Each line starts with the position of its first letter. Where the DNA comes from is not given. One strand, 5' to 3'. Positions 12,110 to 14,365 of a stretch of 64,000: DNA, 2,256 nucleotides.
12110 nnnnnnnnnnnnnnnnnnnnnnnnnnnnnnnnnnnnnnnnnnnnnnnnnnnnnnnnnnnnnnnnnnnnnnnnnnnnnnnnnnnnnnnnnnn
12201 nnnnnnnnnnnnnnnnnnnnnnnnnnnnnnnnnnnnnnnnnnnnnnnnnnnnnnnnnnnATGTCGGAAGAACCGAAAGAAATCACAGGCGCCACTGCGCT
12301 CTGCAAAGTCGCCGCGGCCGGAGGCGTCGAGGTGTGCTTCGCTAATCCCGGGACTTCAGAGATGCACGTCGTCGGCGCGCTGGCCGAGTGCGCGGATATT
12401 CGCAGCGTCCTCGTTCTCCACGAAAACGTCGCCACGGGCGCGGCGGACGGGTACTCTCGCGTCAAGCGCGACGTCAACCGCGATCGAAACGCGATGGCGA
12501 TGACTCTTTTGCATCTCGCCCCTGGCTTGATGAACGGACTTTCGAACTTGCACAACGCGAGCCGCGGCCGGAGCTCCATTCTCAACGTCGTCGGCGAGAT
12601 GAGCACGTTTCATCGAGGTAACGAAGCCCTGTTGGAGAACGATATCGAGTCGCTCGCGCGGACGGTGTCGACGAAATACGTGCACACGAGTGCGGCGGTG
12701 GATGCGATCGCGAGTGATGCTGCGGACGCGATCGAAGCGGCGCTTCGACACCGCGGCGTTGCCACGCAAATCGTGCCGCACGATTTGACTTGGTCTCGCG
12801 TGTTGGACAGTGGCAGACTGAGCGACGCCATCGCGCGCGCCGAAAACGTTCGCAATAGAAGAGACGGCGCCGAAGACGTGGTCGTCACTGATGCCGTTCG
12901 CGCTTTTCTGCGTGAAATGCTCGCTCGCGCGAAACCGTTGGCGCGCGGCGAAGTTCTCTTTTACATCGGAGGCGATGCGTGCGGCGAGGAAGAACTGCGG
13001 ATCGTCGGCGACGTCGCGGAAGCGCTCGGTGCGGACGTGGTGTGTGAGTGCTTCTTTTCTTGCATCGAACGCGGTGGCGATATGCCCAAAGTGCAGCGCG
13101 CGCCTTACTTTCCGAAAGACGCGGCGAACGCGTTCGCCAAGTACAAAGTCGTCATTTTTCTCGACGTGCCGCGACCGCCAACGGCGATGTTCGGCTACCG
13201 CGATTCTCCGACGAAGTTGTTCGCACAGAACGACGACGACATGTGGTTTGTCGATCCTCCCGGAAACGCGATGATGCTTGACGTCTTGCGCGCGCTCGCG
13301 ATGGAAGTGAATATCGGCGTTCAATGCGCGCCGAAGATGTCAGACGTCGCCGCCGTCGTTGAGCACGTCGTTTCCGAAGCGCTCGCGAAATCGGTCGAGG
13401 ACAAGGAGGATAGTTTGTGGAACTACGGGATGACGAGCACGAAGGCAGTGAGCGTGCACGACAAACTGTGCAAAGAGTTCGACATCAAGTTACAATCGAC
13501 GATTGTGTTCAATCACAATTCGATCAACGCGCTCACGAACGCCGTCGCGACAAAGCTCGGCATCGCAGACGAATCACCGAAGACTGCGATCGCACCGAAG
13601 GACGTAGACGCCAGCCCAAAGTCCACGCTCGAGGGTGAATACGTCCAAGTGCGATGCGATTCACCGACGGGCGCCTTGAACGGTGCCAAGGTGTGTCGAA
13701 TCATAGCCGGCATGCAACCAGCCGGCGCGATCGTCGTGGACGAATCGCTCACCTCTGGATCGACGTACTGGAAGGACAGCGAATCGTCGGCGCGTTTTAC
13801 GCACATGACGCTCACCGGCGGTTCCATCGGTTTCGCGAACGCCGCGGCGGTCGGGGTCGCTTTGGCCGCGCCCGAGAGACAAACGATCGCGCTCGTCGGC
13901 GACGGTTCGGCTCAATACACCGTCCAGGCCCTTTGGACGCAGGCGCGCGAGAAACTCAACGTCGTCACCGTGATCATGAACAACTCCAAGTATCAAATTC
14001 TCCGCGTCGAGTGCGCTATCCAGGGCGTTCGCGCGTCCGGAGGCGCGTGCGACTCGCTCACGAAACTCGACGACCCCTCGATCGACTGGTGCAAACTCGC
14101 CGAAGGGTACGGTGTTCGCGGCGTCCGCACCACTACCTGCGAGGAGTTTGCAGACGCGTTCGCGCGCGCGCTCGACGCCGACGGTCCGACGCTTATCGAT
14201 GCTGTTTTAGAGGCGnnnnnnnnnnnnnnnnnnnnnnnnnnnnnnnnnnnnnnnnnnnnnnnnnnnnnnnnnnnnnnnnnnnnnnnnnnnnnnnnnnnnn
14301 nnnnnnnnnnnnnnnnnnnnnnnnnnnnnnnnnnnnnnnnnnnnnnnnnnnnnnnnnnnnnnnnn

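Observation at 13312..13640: Acetolactate-synthase-family TPP enzyme carrying an internal carrier-protein (PP-binding)-like domain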

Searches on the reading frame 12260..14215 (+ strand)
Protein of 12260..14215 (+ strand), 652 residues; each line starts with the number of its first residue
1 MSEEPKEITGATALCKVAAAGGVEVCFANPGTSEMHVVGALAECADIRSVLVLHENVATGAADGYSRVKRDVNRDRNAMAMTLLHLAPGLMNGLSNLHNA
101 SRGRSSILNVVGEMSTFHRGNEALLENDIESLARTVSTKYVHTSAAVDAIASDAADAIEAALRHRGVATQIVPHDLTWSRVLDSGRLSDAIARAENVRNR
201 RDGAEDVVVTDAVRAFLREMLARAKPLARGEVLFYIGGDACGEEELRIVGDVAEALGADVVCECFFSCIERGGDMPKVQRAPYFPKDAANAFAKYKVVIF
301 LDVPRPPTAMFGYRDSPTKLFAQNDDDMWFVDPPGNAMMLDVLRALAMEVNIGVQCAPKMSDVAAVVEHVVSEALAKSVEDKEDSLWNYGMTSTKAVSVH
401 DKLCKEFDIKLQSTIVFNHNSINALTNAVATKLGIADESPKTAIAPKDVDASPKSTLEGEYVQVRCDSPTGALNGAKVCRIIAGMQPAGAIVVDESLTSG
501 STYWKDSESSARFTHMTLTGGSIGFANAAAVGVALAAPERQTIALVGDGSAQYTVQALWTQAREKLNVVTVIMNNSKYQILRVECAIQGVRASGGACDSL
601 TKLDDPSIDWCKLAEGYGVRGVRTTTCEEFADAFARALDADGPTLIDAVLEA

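Call 3: search_protein_families(library=pfam, proteins=[window:12260-14215:+], max_evalue=10)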
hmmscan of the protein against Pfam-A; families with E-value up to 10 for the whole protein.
window:12260-14215:+ (652 aa): 6 families
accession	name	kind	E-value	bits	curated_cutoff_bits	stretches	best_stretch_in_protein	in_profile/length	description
PF02775.26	TPP_enzyme_C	-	5.9e-31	107.8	21.9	1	518-647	25-150/151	Thiamine pyrophosphate enzyme, C-terminal TPP binding domain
PF02776.23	TPP_enzyme_N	-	1.9e-19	70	26.8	1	9-124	2-110/119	Thiamine pyrophosphate enzyme, N-terminal TPP binding domain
PF00550.31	PP-binding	-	4.1e-06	27.4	20.8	1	369-428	5-66/67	Phosphopantetheine attachment site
PF13292.11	DXP_synthase_N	-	0.005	16.6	21.2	1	501-580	95-175/274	1-deoxy-D-xylulose-5-phosphate synthase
PF09364.15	XFP_N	-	0.055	12.7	23.7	1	519-554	138-173/364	XFP N-terminal domain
PF23297.2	ACP_SdgA_C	-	0.096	13.2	27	1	381-434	31-84/95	Highly reducing polyketide synthase sdgA, C-terminal ACP domain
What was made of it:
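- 12284..12631 (+): Pyr domain core (Pfam TPP_enzyme_N, aa 9-124). Includes the cofactor-activating Glu55 (nt 12422-12424) and His85, the equivalent of BFD His70. Call 3.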

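Call 4: search_protein_families(library=ncbifam, proteins=[window:12260-14215:+], max_evalue=0.01)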
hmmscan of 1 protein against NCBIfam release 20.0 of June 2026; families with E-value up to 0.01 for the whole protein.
window:12260-14215:+ (652 aa): 58 families (the best 25 are shown)
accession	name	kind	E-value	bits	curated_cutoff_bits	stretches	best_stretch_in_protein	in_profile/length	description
NF005760.0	PRK07586.1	equivalog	4.3e-148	494.5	363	2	9-359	2-326/514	acetolactate synthase large subunit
NF009122.0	PRK12474.1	subfamily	3.2e-114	382.6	835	2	7-361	4-330/518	hypothetical protein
NF005485.1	PRK07092.1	equivalog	2.7e-55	188.1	493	2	464-650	339-518/523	benzoylformate decarboxylase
NF004710.0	PRK06048.1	equivalog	3.4e-30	105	976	2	517-651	412-538/561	acetolactate synthase large subunit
NF006122.0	PRK08266.1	subfamily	3.5e-30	105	571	2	481-648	361-522/543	hypothetical protein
NF006052.0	PRK08199.1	subfamily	1.6e-29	102.7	539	2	461-650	354-537/559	thiamine pyrophosphate protein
NF006377.0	PRK08611.1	equivalog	2.7e-28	98.9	742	2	521-650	408-529/576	pyruvate oxidase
TIGR00118.1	acolac_lg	equivalog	1.5e-27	96.3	538.35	2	520-650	409-534/557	biosynthetic-type acetolactate synthase large subunit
NF004919.0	PRK06276.1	equivalog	3.9e-27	94.8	866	2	521-651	415-539/582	acetolactate synthase large subunit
NF006319.0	PRK08527.1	equivalog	1.4e-26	93.1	905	2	520-650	414-538/565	acetolactate synthase large subunit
NF006203.0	PRK08327.1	equivalog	3.6e-26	91.8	456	2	502-640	415-554/571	thiamine pyrophosphate-requiring protein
NF006581.0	PRK09107.1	equivalog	5.3e-26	91.1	974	2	516-650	424-553/595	acetolactate synthase 3 large subunit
NF006524.0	PRK08978.1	equivalog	7e-25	87.3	738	2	463-650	342-524/548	acetolactate synthase 2 catalytic subunit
NF005860.0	PRK07789.1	equivalog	8.8e-25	87.1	881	2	521-649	450-577/615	acetolactate synthase large subunit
NF005228.0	PRK06725.1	equivalog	1.2e-24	86.5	991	2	513-651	412-546/571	acetolactate synthase large subunit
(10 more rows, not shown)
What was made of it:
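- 12260..14218 (+): Complete CDS (652 aa plus stop) of the ThDP enzyme with the embedded carrier domain. NF005760/PRK07586 scores 494.5 bits against a cut-off of 363, split into two stretches around the insert (call 4).
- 12809..13306 (+): Middle (beta) domain, about aa 184-349. Predicted alpha/beta fold, not recognised by PF00205. NF005760 profile alignment runs through aa 359 (call 4).
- On NCBIfam NF005760 / PRK07586 ThDP enzyme family: 494.5 bits against a cut-off of 363, in two stretches flanking the insert (call 4).
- On Biosynthetic acetolactate synthase large subunit (TIGR00118): TIGR00118 scores 96.3 bits against a cut-off of 538 (call 4).
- On Benzoylformate decarboxylase (NF005485): 188 bits against a cut-off of 493 (call 4).
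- Closest known: Benzoylformate decarboxylase. Different: NF005485 scores 188 bits against a cut-off of 493 (call 4).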

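Call 5: find_homologous_proteins(query=window:12260-14215:+, max_evalue=1e-10)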
Query window:12260-14215:+ (652 aa): 7838 proteins with E <= 1e-10 among 8000 candidates; the best 120 are listed.
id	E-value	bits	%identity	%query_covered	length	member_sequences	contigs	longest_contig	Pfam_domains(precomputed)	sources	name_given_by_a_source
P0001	0.0e+0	1449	100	100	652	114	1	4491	PF02775.27,PF00550.32,PF02776.24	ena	-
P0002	7.7e-263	891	65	100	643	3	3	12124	PF02775.27,PF00550.32,PF02776.24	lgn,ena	-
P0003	1.6e-256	871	63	100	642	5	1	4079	PF02775.27,PF00550.32,PF02776.24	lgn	-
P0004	1.6e-256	871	63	99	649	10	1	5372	PF02775.27,PF00550.32,PF02776.24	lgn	-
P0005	5.3e-220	750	57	99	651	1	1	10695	PF02775.27,PF00550.32,PF02776.24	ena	-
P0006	3.7e-218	744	57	99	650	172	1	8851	PF02775.27,PF00550.32,PF02776.24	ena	-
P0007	6.4e-218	743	57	99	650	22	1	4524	PF02775.27,PF00550.32,PF02776.24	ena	-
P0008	3.4e-217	741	57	99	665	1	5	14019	PF02775.27,PF00550.32,PF02776.24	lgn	-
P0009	8.6e-217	739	56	99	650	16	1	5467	PF02775.27,PF00550.32,PF02776.24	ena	-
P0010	1.0e-216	739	57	99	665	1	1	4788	PF02775.27,PF00550.32,PF02776.24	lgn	-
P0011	1.2e-216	739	57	99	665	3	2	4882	PF02775.27,PF00550.32,PF02776.24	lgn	-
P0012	2.0e-216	738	57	99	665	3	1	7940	PF02775.27,PF00550.32,PF02776.24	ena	-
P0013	5.9e-215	733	56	99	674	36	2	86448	PF02775.27,PF00550.32,PF02776.24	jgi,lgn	-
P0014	3.0e-208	711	54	99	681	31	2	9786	PF02775.27,PF00550.32,PF02776.24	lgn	-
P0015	1.8e-205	702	53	99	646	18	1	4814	PF02775.27,PF00550.32,PF02776.24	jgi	jgi:acetolactate synthase-1/2/3 large subunit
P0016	6.3e-192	657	51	98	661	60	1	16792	PF02775.27,PF02776.24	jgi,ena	-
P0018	6.0e-184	631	54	94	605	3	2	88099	PF02775.27,PF02776.24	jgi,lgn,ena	-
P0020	1.3e-121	425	46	50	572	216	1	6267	PF02775.27,PF02776.24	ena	-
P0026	1.4e-112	395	35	74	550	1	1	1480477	PF02775.27,PF02776.24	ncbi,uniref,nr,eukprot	ncbi:acetolactate synthase large subunit [Micractinium conductrix]|uniref:Acetolactate synthase larg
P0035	2.6e-106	374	40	50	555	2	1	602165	PF02775.27,PF02776.24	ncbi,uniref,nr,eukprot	ncbi:thiamine pyrophosphate enzyme [Chloropicon primus]|uniref:Thiamine pyrophosphate enzyme n=2 Tax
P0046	4.4e-104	367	49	28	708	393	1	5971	PF02775.27,PF02776.24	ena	-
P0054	1.8e-103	365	47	29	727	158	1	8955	PF02775.27,PF00550.32,PF02776.24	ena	-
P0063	9.9e-103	363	44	48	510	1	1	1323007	PF02775.27,PF02776.24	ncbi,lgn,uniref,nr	ncbi:acetolactate synthase large subunit [Hyphomicrobium facile]|uniref:Acetolactate synthase-1/2/3 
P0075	8.8e-102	360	42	48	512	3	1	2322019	PF02775.27,PF02776.24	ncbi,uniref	ncbi:acetolactate synthase large subunit [Iodidimonas sp. SYSU 1G8]|uniref:acetolactate synthase lar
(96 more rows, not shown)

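Call 8: list_cluster_members(proteins=[P0001, P0002, P0004, P0005, P0008, P0013, P0014, P0016, P0018, P0054])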
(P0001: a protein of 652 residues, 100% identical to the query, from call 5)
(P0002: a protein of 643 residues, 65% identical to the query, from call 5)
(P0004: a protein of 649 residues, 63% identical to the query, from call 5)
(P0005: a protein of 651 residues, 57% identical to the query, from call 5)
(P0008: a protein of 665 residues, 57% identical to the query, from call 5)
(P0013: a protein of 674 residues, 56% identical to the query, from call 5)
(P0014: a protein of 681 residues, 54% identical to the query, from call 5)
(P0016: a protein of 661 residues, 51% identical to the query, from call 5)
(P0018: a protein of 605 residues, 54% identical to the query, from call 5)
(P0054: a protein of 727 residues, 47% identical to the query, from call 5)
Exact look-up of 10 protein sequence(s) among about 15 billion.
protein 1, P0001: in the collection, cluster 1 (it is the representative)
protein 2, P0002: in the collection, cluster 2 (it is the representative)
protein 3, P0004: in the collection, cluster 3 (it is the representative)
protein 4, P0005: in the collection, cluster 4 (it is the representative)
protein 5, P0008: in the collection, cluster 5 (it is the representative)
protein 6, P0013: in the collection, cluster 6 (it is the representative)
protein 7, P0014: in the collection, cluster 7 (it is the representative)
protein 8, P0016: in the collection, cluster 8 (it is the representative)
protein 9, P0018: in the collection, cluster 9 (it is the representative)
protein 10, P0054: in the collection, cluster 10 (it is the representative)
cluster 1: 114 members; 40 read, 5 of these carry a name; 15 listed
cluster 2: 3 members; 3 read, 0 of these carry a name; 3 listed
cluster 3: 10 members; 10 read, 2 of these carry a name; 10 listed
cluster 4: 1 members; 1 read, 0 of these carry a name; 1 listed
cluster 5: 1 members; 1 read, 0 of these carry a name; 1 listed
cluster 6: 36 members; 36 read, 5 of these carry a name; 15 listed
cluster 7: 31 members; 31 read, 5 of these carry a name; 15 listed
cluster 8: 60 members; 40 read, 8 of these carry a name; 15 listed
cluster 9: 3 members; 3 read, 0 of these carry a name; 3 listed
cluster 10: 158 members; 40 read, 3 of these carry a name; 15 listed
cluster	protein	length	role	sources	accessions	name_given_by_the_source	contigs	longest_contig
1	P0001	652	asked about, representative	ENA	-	-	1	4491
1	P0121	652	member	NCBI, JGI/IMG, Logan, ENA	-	acetolactate synthase-1/2/3 large subunit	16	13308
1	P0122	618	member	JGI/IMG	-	acetolactate synthase-1/2/3 large subunit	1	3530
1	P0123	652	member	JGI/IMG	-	acetolactate synthase-1/2/3 large subunit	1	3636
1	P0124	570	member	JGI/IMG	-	acetolactate synthase-1/2/3 large subunit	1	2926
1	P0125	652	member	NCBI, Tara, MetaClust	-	strand:- start:56 stop:2014 length:1959 start_codon:yes stop_codon:yes gene_type:complete | TARA_066_SRF_0.22-3_scaffold264949_1_gene252987 COG0028 K01652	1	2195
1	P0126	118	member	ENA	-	-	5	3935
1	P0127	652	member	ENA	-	-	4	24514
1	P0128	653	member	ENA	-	-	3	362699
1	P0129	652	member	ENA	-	-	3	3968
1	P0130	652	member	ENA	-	-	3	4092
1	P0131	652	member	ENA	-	-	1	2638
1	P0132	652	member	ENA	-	-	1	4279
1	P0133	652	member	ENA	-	-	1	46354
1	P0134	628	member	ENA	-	-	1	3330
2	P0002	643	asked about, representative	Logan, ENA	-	-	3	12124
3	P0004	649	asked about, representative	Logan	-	-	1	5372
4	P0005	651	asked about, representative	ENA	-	-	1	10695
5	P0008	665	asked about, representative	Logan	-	-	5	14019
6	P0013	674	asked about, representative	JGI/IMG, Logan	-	-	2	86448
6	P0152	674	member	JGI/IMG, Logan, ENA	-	-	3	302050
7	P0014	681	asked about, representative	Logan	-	-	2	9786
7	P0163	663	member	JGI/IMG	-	acetolactate synthase-1/2/3 large subunit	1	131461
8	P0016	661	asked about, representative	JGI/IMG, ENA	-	-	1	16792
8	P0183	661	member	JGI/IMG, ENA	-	-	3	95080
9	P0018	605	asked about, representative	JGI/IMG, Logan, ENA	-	-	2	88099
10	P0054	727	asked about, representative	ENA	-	-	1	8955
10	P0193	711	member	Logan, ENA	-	-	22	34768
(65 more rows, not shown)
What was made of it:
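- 12260..14218 (+): An identical protein is present in marine metagenome assemblies; its 90% cluster has 114 members (calls 5, 8).
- The protein is found on many independent metagenome contigs (call 8).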

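Call 18: find_encoding_contigs(protein=P0063, flank=8000, max_places=2)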
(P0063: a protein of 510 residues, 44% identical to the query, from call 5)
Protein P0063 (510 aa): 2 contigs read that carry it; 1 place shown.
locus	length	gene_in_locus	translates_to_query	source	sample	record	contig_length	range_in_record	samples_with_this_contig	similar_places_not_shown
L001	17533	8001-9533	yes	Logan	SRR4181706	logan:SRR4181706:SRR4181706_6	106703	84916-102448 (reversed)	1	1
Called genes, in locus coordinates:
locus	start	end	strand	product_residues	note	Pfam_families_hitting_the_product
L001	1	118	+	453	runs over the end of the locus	PF00120:Gln-synt_C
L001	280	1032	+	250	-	PF02633:Creatininase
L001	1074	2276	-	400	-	PF24827:AstE_AspA_cat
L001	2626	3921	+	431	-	PF07690:MFS_1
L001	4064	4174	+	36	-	-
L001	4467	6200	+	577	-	PF03193:RsgA_GTPase (faint), PF00005:ABC_tran, PF02463:SMC_N (faint), PF13555:AAA_29 (faint), PF13304:AAA_21 (faint), PF12848:ABC_tran_Xtn, PF00005:ABC_tran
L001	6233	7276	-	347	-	PF03150:CCP_MauG, PF00034:Cytochrom_C (weak)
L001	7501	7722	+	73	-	-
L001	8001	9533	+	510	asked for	PF02776:TPP_enzyme_N, PF02775:TPP_enzyme_C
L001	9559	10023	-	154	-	PF00359:PTS_EIIA_2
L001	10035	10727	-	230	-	PF00072:Response_reg, PF00486:Trans_reg_C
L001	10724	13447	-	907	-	PF02702:KdpD, PF00582:Usp, PF13493:DUF4118, PF13492:GAF_3, PF00512:HisKA, PF02518:HATPase_c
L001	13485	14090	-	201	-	PF02669:KdpC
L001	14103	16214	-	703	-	PF00122:E1-E2_ATPase, PF00702:Hydrolase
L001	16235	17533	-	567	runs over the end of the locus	PF03814:KdpA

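Call 19: find_encoding_contigs(protein=P0075, flank=8000, max_places=2)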
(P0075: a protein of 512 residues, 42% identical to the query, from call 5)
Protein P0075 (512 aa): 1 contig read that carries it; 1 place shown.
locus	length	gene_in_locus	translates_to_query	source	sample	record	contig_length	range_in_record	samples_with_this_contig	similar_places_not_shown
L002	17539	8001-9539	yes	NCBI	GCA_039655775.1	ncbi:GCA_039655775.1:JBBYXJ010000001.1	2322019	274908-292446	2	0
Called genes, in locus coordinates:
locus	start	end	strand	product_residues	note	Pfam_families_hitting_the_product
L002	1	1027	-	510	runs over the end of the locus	PF22691:Thiolase_C_1 (weak), PF18313:TLP1_add_C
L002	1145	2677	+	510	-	PF00501:AMP-binding, PF13193:AMP-binding_C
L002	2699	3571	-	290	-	PF00296:Bac_luciferase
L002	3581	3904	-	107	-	-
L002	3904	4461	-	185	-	PF13669:Glyoxalase_4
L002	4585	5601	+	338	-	PF16884:ADH_N_2, PF00107:ADH_zinc_N, PF13602:ADH_zinc_N_2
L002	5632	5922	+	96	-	PF03992:ABM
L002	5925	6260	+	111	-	PF07372:DUF1491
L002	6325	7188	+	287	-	PF12706:Lactamase_B_2 (faint), PF00753:Lactamase_B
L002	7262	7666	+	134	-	PF12616:DUF3775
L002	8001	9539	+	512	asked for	PF02776:TPP_enzyme_N, PF02775:TPP_enzyme_C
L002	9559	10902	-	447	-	PF00355:Rieske, PF00848:Ring_hydroxyl_A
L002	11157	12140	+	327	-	PF08240:ADH_N, PF00107:ADH_zinc_N, PF13602:ADH_zinc_N_2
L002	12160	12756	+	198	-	PF01966:HD (faint)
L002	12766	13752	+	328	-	PF08240:ADH_N, PF00107:ADH_zinc_N, PF13602:ADH_zinc_N_2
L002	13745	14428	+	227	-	PF00293:NUDIX (faint)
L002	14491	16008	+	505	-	PF01636:APH, PF06414:Zeta_toxin (weak), PF13238:AAA_18 (faint), PF13671:AAA_33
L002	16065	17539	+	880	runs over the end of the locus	PF02629:CoA_binding, PF13380:CoA_binding_2, PF13607:Succ_CoA_lig, PF19045:Ligase_CoA_2, PF13549:ATP-grasp_5, PF13302:Acetyltransf_3, PF00583:Acetyltransf_1, PF13508:Acetyltransf_7 (weak), +1 more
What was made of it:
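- Bacterial and other green-algal family members work without any fused carrier, and two bacterial neighbourhoods show no ACP (calls 18, 19).
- Tried and rejected: Two bacterial neighbourhoods of NF005760 genes (Hyphomicrobium L001, Iodidimonas L002) show no conserved partners and no ACP (calls 18, 19).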

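Call 26: search_solved_structures(query=window:12260-14215:+, max_evalue=1e-10, show_alignments=1)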
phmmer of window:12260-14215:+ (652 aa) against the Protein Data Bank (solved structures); distinct sequences matched with E-value up to 1e-10: 79 (the best 60 are shown).
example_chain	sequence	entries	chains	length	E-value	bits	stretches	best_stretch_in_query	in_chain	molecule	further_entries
7orx_AAA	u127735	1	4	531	2.9e-40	141.4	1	468-648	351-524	Probable benzoylformate decarboxylase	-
4mpp_A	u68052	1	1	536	1.6e-39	138.9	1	464-648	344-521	Benzoylformate decarboxylase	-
5dgd_A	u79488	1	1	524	5.3e-39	137.2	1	464-648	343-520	Benzoylformate decarboxylase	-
4mzx_A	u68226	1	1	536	6.8e-39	136.9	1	464-648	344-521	Benzoylformate decarboxlyase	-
4k9n_A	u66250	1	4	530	6.9e-39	136.9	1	464-648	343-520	Benzoylformate decarboxylase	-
4k9p_A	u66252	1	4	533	7e-39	136.8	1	464-648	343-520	Benzoylformate decarboxylase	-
4jud_X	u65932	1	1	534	9.9e-39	136.3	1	464-648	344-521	Benzoylformate decarboxylase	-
4mpj_A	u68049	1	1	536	1e-38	136.3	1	464-648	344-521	Benzoylformate decarboxylase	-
4mpr_A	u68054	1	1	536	1.5e-38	135.8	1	464-648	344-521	Benzoylformate decarboxylase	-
4gm4_A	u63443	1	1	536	2e-38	135.4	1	464-648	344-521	Benzoylformate decarboxylase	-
4k9o_A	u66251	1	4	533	2.2e-38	135.2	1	464-648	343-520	Benzoylformate decarboxylase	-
3f6b_X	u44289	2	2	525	3.4e-38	134.6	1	464-648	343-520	Benzoylformate decarboxylase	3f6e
5dei_A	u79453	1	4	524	3.4e-38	134.6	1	464-648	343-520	Benzoylformate decarboxylase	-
1yno_A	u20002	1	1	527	3.4e-38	134.6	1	464-648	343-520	Benzoylformate decarboxylase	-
1bfd_A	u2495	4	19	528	3.4e-38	134.6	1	464-648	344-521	BENZOYLFORMATE DECARBOXYLASE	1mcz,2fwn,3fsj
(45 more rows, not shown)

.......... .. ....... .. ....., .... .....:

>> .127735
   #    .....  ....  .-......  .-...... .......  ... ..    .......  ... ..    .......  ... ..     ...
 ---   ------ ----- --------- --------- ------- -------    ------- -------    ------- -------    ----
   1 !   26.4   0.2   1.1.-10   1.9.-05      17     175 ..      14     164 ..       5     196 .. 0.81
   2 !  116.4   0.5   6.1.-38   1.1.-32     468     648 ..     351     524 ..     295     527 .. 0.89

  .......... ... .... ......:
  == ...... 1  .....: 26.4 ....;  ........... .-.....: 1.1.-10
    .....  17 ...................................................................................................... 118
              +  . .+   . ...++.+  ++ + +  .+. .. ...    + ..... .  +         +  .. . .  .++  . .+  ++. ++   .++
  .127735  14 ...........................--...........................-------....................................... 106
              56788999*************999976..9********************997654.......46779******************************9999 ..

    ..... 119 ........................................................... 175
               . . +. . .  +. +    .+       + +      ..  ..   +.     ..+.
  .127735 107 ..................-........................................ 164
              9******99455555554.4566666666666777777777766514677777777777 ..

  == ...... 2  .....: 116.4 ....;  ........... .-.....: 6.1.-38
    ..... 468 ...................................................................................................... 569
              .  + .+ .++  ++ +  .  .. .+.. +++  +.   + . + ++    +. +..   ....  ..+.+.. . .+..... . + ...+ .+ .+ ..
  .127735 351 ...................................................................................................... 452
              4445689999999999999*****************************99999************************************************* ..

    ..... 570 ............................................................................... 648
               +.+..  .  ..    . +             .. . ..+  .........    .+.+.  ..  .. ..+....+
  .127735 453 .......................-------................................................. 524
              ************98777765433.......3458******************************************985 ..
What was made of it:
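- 13670..14215 (+): PP (ThDP diphosphate-binding) domain, aa 471-652. Pfam TPP_enzyme_C covers aa 518-647. The GDGS-X-NN Mg-ThDP motif is at aa 547-575 (nt 13898-13984). The best PDB stretch aligns to BFD residues 344-521 (call 26).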
